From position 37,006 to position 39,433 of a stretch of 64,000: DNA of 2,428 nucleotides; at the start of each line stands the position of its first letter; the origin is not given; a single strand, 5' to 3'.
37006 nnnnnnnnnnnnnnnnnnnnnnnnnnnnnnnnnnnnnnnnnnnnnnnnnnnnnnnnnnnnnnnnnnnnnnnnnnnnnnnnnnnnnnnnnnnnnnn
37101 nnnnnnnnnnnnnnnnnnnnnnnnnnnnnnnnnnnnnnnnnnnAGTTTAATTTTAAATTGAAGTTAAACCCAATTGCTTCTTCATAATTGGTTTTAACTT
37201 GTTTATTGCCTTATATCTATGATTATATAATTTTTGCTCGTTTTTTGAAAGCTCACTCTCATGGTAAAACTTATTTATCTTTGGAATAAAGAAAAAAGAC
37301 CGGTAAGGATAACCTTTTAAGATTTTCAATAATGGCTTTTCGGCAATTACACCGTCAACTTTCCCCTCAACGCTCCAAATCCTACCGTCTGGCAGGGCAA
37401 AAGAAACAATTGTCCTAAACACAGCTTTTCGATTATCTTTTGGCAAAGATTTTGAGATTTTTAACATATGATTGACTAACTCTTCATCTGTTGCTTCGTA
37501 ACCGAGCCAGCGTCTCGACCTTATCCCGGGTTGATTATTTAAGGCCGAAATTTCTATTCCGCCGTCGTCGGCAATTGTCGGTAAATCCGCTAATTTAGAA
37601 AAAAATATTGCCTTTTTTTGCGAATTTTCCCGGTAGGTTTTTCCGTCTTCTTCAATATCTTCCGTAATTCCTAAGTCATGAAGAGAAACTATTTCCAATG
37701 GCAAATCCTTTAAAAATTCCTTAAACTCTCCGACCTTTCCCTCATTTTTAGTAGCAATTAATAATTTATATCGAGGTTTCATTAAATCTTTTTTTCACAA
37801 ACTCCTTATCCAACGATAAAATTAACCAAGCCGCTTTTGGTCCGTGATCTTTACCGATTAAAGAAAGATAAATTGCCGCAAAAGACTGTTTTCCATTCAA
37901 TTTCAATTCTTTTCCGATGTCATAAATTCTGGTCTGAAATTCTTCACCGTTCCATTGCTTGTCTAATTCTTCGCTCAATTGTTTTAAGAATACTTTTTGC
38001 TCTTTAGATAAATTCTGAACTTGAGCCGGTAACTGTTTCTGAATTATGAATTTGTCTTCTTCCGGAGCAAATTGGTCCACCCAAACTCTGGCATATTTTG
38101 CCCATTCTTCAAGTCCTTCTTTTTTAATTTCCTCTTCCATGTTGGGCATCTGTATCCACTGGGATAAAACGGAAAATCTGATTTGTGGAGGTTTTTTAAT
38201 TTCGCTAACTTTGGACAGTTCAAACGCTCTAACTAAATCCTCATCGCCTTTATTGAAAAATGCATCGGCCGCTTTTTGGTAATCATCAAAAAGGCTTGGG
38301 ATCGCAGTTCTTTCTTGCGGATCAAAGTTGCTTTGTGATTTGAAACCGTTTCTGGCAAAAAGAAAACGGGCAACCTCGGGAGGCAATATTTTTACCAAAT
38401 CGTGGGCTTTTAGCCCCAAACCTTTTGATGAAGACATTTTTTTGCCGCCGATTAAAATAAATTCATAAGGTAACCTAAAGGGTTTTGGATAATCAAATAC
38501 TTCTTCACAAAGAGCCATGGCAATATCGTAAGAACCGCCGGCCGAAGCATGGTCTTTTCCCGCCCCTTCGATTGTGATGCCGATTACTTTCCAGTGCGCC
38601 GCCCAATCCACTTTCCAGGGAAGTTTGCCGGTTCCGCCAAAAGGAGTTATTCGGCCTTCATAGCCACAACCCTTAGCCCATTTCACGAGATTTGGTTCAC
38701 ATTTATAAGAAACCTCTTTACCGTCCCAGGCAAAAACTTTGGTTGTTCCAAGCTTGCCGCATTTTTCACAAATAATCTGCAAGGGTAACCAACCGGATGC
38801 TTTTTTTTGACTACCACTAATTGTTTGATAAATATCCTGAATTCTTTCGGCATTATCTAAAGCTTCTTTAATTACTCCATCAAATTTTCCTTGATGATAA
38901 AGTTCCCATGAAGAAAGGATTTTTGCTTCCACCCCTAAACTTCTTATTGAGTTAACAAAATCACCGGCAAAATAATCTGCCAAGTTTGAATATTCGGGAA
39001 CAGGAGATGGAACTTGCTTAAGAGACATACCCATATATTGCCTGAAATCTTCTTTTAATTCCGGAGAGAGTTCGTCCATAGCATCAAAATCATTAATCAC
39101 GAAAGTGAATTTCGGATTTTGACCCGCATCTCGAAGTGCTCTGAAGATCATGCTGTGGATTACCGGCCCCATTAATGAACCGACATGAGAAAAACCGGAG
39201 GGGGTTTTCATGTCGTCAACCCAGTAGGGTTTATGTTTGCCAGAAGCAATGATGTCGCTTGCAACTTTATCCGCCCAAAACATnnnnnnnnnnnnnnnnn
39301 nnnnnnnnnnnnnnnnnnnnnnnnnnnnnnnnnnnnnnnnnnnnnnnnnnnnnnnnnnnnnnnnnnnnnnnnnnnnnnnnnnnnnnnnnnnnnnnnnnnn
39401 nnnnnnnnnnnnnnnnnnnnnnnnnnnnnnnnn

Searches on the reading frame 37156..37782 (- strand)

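Call 64: search_protein_families(library=pfam, max_evalue=0.01, proteins=[window:37156-37782:-])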
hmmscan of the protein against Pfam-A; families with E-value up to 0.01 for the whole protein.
window:37156-37782:- (209 aa): 1 family
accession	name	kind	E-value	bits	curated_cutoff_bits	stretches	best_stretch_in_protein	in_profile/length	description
PF01725.21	Ham1p_like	-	2.3e-40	138.9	22.5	1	7-198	1-185/186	Ham1 family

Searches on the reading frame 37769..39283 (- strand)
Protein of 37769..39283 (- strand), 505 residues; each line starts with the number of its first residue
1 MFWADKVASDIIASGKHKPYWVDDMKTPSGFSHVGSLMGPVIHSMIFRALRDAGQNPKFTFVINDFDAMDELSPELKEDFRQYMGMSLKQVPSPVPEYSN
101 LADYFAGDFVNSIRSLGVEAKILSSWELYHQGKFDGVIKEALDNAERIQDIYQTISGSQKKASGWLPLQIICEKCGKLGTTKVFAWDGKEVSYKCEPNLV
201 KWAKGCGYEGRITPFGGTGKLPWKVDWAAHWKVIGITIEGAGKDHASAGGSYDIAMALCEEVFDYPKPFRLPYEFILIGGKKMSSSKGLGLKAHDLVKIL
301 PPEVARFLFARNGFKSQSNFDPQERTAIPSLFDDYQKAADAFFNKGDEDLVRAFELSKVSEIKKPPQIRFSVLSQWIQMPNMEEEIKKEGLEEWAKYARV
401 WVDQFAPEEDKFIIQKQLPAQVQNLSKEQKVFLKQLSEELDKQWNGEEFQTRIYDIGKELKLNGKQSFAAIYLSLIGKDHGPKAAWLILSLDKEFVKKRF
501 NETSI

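Call 64: search_protein_families(library=pfam, max_evalue=0.01, proteins=[window:37769-39283:-])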
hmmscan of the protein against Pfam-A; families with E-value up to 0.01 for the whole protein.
window:37769-39283:- (505 aa): 4 families
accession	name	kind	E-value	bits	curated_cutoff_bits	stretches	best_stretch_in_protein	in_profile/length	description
PF01921.24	tRNA-synt_1f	-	6.6e-87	292.2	27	1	2-358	2-358/360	tRNA synthetases class I (K)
PF19269.4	Anticodon_2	-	2.7e-05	25.1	23.6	1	423-501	58-138/141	Anticodon binding domain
PF09334.17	tRNA-synt_1g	-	0.00019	20.7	20.1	1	273-320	318-366/391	tRNA synthetases class I (M)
PF01406.26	tRNA-synt_1e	-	0.0026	17.6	27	1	236-321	208-292/301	tRNA synthetases class I (C) catalytic domain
